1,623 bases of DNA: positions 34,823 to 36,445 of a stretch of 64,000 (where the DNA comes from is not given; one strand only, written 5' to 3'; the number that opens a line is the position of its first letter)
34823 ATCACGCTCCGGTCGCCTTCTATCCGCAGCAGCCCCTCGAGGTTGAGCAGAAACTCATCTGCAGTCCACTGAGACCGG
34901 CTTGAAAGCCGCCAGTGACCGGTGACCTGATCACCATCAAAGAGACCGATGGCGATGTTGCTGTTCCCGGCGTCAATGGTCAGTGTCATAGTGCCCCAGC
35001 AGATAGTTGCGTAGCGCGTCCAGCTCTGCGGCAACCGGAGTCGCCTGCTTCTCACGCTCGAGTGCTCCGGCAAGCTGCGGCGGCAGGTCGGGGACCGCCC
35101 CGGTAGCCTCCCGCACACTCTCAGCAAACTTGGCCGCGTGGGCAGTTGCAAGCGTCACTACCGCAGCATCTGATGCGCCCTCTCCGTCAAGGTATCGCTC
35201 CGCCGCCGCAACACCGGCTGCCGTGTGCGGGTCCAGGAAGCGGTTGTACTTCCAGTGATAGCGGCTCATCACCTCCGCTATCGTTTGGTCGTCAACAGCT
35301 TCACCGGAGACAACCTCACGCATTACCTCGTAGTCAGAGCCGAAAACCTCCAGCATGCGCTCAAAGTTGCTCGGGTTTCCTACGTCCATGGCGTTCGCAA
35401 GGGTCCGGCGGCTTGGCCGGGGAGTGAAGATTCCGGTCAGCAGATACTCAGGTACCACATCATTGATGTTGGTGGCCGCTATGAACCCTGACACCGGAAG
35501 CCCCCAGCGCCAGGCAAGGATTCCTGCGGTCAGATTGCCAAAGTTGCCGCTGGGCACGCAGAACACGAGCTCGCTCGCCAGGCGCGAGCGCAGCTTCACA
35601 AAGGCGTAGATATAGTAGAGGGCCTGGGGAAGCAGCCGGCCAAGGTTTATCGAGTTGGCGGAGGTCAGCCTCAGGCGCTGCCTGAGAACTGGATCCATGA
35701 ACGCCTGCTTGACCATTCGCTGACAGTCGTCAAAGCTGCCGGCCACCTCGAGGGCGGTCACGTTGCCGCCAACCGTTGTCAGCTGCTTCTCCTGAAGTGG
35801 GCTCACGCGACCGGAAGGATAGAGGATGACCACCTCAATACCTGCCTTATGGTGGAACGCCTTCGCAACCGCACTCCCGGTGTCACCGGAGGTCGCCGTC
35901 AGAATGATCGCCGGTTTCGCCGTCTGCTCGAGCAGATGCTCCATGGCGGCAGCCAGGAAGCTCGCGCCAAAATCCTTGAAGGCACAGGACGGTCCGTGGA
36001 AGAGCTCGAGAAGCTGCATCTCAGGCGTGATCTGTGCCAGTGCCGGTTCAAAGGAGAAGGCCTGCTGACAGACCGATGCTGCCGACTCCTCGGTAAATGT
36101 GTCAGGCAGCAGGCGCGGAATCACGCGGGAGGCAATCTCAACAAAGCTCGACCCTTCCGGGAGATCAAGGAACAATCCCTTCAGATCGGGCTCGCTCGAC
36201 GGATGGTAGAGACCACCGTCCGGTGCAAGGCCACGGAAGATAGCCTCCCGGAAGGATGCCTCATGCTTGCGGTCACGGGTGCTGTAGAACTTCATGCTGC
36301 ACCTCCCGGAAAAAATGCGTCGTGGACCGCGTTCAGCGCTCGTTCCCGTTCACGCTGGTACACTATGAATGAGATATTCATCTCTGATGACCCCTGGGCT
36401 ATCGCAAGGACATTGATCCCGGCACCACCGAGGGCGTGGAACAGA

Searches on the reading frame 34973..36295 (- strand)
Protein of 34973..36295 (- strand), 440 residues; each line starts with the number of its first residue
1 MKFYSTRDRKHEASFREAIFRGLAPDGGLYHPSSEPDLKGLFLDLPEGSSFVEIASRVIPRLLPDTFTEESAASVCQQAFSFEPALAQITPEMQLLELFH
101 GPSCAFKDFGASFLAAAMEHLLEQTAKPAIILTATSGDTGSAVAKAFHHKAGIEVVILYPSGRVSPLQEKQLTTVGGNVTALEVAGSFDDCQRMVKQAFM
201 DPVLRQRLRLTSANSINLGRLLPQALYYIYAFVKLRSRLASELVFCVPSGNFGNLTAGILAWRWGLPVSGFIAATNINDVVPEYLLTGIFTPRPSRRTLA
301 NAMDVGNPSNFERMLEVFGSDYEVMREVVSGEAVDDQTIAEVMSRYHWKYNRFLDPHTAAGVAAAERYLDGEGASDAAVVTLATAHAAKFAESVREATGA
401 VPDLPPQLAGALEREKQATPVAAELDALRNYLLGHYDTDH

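Call 84: search_protein_families(library=pfam, proteins=[window:34973-36295:-], max_evalue=0.00001)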
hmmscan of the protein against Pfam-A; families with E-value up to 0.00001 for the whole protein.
window:34973-36295:- (440 aa): 3 families
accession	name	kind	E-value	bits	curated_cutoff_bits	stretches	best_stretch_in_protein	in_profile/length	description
PF00291.31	PALP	-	2.4e-23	83.4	35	1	97-384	29-294/295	Pyridoxal-phosphate dependent enzyme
PF14821.11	Thr_synth_N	-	6.5e-15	55.5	25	1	2-80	1-79/79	Threonine synthase N terminus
PF24857.1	THR4_C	-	2.9e-09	37.4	27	1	358-421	1-71/85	Threonine synthase, C-terminal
